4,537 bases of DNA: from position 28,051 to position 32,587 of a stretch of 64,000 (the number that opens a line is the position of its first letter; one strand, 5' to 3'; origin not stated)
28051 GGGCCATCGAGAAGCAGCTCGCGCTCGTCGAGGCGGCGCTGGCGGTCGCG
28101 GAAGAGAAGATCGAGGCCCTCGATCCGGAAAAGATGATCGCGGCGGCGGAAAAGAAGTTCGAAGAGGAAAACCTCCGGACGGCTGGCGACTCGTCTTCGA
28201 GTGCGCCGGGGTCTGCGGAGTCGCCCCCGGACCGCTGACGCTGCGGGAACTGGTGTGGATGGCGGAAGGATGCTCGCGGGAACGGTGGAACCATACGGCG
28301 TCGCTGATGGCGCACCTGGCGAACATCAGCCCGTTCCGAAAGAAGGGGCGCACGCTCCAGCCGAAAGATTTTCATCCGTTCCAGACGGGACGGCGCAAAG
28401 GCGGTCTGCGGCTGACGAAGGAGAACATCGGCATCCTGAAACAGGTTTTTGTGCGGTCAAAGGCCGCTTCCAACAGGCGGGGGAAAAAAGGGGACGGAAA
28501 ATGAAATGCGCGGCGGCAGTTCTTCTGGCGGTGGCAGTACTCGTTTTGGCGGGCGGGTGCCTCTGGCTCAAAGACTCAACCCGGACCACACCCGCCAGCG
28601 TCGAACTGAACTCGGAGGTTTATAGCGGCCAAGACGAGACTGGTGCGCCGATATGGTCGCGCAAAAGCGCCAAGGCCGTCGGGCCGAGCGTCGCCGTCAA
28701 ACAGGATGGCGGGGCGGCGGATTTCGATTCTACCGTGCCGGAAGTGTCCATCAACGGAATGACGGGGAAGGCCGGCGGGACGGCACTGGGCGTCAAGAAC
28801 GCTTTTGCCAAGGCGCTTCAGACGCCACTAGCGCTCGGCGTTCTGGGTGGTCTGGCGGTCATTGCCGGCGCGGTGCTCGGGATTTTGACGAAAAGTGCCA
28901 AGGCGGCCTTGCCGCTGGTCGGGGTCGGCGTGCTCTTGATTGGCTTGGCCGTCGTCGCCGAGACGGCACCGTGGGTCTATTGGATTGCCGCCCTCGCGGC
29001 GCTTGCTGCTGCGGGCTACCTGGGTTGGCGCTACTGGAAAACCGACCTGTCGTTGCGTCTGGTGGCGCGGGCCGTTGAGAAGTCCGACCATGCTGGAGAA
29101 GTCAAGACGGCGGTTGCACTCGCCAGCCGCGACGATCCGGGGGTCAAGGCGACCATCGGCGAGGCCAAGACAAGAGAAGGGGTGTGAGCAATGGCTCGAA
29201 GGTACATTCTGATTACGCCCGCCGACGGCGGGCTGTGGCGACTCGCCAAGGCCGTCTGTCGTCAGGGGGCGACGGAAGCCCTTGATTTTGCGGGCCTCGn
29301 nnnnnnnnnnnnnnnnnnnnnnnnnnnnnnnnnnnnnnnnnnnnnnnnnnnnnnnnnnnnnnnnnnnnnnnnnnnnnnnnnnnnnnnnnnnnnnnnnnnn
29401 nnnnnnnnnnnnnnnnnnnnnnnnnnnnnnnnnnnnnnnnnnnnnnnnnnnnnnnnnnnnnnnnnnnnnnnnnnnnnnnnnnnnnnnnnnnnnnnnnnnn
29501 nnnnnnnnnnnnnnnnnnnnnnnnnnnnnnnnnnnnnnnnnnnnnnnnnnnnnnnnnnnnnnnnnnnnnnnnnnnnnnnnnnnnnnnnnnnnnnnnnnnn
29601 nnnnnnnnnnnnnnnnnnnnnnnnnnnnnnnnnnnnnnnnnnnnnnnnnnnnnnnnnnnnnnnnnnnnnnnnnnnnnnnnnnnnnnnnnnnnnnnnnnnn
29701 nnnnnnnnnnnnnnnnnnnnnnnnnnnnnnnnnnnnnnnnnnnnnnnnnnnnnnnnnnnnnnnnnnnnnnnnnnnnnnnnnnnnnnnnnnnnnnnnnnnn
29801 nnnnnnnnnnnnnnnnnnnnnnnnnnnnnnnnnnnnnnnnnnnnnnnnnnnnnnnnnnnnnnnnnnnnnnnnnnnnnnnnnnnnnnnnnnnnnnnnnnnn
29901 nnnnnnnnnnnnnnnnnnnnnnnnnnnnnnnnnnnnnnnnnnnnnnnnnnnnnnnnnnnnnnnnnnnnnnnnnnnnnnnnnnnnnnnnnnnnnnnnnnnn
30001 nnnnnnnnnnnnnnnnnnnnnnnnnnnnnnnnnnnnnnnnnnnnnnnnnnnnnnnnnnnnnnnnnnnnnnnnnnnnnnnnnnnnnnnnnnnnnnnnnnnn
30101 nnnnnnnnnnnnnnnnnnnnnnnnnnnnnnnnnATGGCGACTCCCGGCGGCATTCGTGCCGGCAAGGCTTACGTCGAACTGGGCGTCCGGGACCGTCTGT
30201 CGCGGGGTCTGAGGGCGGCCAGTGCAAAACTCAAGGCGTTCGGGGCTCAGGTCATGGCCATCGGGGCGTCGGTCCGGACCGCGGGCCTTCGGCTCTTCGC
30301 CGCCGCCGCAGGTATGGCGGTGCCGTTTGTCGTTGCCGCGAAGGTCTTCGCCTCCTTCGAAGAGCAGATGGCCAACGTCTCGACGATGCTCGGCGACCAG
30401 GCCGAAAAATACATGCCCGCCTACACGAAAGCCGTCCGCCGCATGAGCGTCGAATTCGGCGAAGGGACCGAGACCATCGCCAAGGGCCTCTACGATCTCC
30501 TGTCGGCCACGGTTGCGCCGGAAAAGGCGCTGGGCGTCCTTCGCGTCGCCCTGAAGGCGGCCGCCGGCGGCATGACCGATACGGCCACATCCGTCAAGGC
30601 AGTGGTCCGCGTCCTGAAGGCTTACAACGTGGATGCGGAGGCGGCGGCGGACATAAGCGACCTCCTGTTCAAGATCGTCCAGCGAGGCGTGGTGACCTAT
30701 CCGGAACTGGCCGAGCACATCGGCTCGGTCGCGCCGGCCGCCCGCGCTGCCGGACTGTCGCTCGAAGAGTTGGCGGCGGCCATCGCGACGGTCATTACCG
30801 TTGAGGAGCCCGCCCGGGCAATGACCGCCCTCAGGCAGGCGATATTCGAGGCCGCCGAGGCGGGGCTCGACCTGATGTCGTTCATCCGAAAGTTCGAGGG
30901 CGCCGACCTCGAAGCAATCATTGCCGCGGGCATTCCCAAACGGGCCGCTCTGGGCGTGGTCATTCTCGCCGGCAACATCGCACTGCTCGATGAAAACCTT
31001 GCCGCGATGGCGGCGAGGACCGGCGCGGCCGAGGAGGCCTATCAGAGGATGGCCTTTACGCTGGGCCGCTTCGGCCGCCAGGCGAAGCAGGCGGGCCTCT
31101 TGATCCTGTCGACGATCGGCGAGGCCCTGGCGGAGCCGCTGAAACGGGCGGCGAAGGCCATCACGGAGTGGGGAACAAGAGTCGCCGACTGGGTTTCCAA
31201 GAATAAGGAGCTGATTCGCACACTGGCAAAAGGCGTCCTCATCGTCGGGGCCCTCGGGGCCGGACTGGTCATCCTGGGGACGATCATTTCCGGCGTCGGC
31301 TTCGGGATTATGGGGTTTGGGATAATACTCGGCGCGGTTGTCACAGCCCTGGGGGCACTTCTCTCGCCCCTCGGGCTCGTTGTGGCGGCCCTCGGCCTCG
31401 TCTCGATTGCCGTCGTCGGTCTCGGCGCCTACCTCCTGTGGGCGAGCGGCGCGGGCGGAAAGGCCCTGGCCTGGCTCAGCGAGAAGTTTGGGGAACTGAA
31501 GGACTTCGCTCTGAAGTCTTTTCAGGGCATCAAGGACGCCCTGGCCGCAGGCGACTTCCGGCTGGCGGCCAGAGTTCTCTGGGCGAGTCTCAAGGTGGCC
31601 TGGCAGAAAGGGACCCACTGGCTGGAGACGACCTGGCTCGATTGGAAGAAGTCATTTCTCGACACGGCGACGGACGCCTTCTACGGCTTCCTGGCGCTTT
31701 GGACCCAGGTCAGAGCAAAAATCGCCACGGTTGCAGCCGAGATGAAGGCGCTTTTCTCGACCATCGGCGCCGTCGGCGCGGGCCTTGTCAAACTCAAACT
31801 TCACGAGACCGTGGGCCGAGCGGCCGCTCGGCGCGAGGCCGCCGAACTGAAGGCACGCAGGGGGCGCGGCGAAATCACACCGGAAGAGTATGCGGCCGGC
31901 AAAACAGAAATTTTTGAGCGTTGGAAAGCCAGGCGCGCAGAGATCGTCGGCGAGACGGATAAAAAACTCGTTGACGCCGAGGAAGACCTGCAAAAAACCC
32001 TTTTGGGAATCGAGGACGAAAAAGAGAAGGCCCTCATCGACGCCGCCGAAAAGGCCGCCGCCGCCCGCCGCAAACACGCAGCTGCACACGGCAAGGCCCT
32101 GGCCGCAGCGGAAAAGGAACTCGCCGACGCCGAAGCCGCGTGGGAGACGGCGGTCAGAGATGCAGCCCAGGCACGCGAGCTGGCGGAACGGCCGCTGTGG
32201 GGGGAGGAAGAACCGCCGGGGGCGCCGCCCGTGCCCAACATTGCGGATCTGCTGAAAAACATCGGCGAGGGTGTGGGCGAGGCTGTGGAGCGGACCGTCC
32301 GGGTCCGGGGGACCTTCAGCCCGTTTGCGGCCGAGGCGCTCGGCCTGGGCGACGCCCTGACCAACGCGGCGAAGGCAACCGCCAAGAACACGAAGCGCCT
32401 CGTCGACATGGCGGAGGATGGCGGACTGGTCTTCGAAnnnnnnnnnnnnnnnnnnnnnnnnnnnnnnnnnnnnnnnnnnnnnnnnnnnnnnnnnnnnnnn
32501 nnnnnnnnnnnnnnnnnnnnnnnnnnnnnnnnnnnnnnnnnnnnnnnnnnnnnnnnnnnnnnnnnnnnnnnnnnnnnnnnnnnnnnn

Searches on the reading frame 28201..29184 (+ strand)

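Call 8: search_protein_families(library=phrogs, proteins=[window:28201-29184:+], max_evalue=0.01)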
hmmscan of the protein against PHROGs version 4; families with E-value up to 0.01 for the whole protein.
window:28201-29184:+ (328 aa): 0 families

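Call 10: search_protein_families(library=pfam, proteins=[window:28201-29184:+], max_evalue=0.01)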
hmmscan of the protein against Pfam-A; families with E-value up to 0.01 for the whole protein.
window:28201-29184:+ (328 aa): 1 family
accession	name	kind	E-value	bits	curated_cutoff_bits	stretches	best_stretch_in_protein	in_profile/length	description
PF11992.13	TgpA_N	-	0.0019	17.7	30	1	103-285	47-147/333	TgpA N-terminal domain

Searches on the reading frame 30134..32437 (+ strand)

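Call 7: search_protein_families(library=pfam, proteins=[window:30134-32437:+], max_evalue=0.01)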
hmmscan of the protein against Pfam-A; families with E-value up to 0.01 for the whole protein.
window:30134-32437:+ (768 aa): 3 families
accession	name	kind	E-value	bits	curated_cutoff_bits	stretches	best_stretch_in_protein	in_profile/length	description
PF10145.14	PhageMin_Tail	-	3.3e-23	83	33.2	1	100-239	3-144/201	Phage-related minor tail protein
PF09851.14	SHOCT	-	0.00021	21.3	27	1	571-593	5-27/28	Short C-terminal domain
PF20155.4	TMP_3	-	0.0081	16.3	41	1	146-250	2-114/192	Tape measure protein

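Call 8: search_protein_families(library=phrogs, proteins=[window:30134-32437:+], max_evalue=0.01)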
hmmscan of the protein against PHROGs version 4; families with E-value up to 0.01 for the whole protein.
window:30134-32437:+ (768 aa): 22 families
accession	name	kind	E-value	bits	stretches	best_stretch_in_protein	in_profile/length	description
phrog_991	-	tail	6.8e-50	170.8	1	18-729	221-801/1966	tail length tape measure protein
phrog_28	-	tail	1.2e-47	164.2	1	19-700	230-893/1228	tail length tape measure protein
phrog_1272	-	tail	4.2e-34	118.6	1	25-516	219-776/1606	tail length tape measure protein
phrog_1533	-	tail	8.7e-29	100.7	2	20-218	206-398/1688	tail length tape measure protein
phrog_36688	-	tail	6.2e-22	77.9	1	67-227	69-229/1600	tail length tape measure protein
phrog_167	-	tail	1.4e-21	77.1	1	19-637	238-750/1555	tail length tape measure protein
phrog_4704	-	tail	6.6e-21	75.6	1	26-219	172-365/625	tail length tape measure protein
phrog_23013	-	tail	1.2e-18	67.2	1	58-237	118-301/1379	tail length tape measure protein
phrog_14441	-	tail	8.2e-11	43.1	1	18-223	13-228/241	tail length tape measure protein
phrog_58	-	tail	3.3e-09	36.6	1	32-530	297-707/1544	tail length tape measure protein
phrog_5218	-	unknown function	7.4e-09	35.3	1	21-219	177-377/1599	-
phrog_9696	-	tail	8.9e-09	34.6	1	20-238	33-247/1415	tail length tape measure protein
phrog_28775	-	tail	1.9e-07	30.4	1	69-261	55-247/1303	tail length tape measure protein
phrog_8125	-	tail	5.2e-07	30.1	1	326-620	253-493/578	tail length tape measure protein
phrog_1293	-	tail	2.5e-06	26.6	1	25-218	134-341/1424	tail length tape measure protein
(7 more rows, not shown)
